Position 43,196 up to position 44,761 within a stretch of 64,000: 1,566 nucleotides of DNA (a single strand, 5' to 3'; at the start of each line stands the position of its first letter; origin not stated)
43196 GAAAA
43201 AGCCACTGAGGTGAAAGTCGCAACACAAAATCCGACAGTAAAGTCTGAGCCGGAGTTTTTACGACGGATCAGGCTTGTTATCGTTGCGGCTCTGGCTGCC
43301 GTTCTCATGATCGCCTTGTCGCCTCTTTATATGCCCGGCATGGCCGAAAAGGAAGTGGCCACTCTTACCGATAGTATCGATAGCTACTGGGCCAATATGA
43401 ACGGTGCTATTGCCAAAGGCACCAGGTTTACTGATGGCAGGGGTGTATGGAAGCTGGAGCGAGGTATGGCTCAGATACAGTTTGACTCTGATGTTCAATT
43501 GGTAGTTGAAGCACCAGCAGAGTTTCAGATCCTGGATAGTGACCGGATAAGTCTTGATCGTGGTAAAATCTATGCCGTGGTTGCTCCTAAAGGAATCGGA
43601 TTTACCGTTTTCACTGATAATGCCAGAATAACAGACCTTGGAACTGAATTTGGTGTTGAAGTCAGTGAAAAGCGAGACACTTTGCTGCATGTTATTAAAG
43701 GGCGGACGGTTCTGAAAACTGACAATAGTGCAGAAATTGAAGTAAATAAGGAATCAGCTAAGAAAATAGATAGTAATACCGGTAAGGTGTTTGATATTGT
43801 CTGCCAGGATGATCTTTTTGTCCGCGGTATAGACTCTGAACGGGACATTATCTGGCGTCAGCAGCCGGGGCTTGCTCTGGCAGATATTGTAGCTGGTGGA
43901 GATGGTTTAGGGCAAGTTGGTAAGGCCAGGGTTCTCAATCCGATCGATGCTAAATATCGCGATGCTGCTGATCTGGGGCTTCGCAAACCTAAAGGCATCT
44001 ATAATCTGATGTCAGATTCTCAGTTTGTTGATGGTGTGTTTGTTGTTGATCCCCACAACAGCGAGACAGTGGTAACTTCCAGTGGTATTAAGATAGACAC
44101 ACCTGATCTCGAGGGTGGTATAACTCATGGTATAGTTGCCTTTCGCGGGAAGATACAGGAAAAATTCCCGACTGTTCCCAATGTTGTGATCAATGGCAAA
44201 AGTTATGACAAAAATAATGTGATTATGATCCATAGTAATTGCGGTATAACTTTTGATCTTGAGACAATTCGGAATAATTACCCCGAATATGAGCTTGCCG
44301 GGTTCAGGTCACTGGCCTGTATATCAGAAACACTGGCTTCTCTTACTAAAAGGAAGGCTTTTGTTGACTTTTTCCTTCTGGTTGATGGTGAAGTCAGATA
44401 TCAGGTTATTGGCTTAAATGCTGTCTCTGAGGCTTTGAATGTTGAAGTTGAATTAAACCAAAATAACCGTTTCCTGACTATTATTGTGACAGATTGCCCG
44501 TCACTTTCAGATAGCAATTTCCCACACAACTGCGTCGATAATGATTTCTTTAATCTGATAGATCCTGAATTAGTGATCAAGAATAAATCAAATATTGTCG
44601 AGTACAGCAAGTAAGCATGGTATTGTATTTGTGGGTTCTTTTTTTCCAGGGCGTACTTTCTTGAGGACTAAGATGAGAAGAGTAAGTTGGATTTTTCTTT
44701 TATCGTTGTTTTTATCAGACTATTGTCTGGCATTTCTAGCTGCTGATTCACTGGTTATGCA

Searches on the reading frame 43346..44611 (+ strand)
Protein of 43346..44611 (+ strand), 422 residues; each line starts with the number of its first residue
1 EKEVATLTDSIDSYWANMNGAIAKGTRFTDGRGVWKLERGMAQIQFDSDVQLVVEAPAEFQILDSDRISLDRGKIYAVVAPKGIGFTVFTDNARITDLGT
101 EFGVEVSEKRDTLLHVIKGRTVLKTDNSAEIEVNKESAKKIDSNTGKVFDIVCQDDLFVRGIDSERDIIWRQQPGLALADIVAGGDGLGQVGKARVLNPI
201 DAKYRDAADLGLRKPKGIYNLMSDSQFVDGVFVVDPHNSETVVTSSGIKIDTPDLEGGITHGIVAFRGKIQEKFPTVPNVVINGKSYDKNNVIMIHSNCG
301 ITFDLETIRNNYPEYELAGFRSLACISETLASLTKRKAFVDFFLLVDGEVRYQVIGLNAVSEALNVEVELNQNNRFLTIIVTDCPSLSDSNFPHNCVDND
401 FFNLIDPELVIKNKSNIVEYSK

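Call 55: predict_structure(alignment_id=A3)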
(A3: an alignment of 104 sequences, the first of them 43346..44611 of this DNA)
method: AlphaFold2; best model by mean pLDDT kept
length: 422 residues; sequences in the alignment: 104
mean_pLDDT: 92.9   pTM: 0.88
mean pLDDT of the five models: 92.9, 92.5, 92.5, 92.3, 92.0
residues with pLDDT >= 90: 347; 70-90: 55; 50-70: 14; < 50: 6
segments of 3 or more residues with pLDDT < 50: 417-422
pLDDT, mean of each block of 10 residues (from residue 1): 95 90 94 95 97 98 98 97 96 95 98 98 94 98 97 96 92 95 95 96 92 89 97 92 97 86 96 93 96 97 98 95 96 85 98 93 96 98 76 66 97 67 36
secondary structure, 60 per line:
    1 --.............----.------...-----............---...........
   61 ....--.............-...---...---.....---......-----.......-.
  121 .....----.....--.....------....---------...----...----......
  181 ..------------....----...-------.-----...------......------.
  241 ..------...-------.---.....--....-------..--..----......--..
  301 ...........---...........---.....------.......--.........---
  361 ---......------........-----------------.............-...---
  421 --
elements in order: E3-15 E27-29 E35-46 E50-64 E67-79 E87-89 E93-97 E101-106 E112-118 E120-125 E130-134 E137-141 E148-151 E161-163 E168-170 E175-177 H178-182 E195-198 E203-205 E219-221 E228-233 E240-242 E249-251 E263-267 H270-273 E291-296 E299-304 H305-311 E315-325 H329-333 E340-346 E349-357 E364-369 E376-383 E401-413

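Call 57: fold_search(model_id=the predicted structure, library=pdb)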
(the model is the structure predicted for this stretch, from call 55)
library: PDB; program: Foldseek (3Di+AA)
matches with E <= 10: 1465; with E <= 0.001: 32
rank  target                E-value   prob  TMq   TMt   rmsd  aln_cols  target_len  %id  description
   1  7js4                  1.7e-07  1.00  0.25  0.12  20.6       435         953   13  The structure of the M60 catalytic domain with the CBM51-1 and CBM51-2 domains from Clostridium perfringens ZmpB (released 2021-02-03)
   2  7jrl                  4.5e-07  1.00  0.24  0.23  16.0       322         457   10  The structure of CBM51-2 in complex with GlcNAc and INT domains from Clostridium perfringens ZmpB (released 2021-02-03)
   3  4m0n                  9.8e-07  1.00  0.26  0.50   2.7       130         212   15  Crystal structure of a putative anti-sigma factor (BDI_1681) from Parabacteroides distasonis ATCC 8503 at 1.65 A resolut (released 2013-10-16)
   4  7jrm                  1.0e-06  1.00  0.25  0.23  15.4       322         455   10  The structure of CBM51-2 and INT domains from Clostridium perfringens ZmpB (released 2021-02-03)
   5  2vmg                  1.1e-06  1.00  0.25  0.66   4.6       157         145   18  The structure of CBM51 from Clostridium perfringens GH95 in complex with methyl-galactose (released 2008-02-19)
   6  4m0h_B                1.5e-06  1.00  0.26  0.50   2.8       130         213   15  Crystal structure of a putative anti-sigma factor (BDI_1681) from Parabacteroides distasonis ATCC 8503 at 2.50 A resol (released 2013-10-16)
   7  2ygm_B                3.6e-06  1.00  0.29  0.34  15.6       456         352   11  THE X-RAY CRYSTAL STRUCTURE OF TANDEM CBM51 MODULES OF SP3GH98, THE FAMILY 98 GLYCOSIDE HYDROLASE FROM STREPTOCOCCUS P (released 2011-06-22)
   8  2vnr                  4.0e-06  1.00  0.24  0.56   3.4       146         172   16  Family 51 carbohydrate binding module from a family 98 glycoside hydrolase produced by Clostridium perfringens. (released 2008-02-19)
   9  2vng_B                7.6e-06  1.00  0.27  0.60   4.1       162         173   15  Family 51 carbohydrate binding module from a family 98 glycoside hydrolase produced by Clostridium perfringens in comp (released 2008-02-19)
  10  2vmi                  8.4e-06  1.00  0.24  0.65   2.8       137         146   19  The structure of seleno-methionine labelled CBM51 from Clostridium perfringens GH95 (released 2008-02-19)
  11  4m0h_A                8.4e-06  1.00  0.23  0.41   6.7       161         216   13  Crystal structure of a putative anti-sigma factor (BDI_1681) from Parabacteroides distasonis ATCC 8503 at 2.50 A resol (released 2013-10-16)
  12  2vmh                  9.8e-06  1.00  0.25  0.67   4.3       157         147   20  The structure of CBM51 from Clostridium perfringens GH95 (released 2008-02-19)
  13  8pvs_A                1.4e-05  1.00  0.27  0.16   3.1       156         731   13  Targeting extended blood antigens by Akkermansia muciniphila enzymes unveils a missing link for generating universal d (released 2024-02-28)
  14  2ygl_B                1.4e-05  1.00  0.26  0.31  18.3       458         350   13  The X-ray crystal structure of tandem CBM51 modules of Sp3GH98, the family 98 glycoside hydrolase from Streptococcus p (released 2011-06-22)
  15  2ygl_A                1.7e-05  1.00  0.23  0.27   3.5       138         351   17  The X-ray crystal structure of tandem CBM51 modules of Sp3GH98, the family 98 glycoside hydrolase from Streptococcus p (released 2011-06-22)
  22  6ovk_R                7.6e-05  1.00  0.26  0.50   6.7       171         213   15  Crystal Structure of the Pseudomonas capeferrum Anti-sigma Regulator PupR C-terminal Cell-surface Signaling Domain in  (released 2020-03-04)
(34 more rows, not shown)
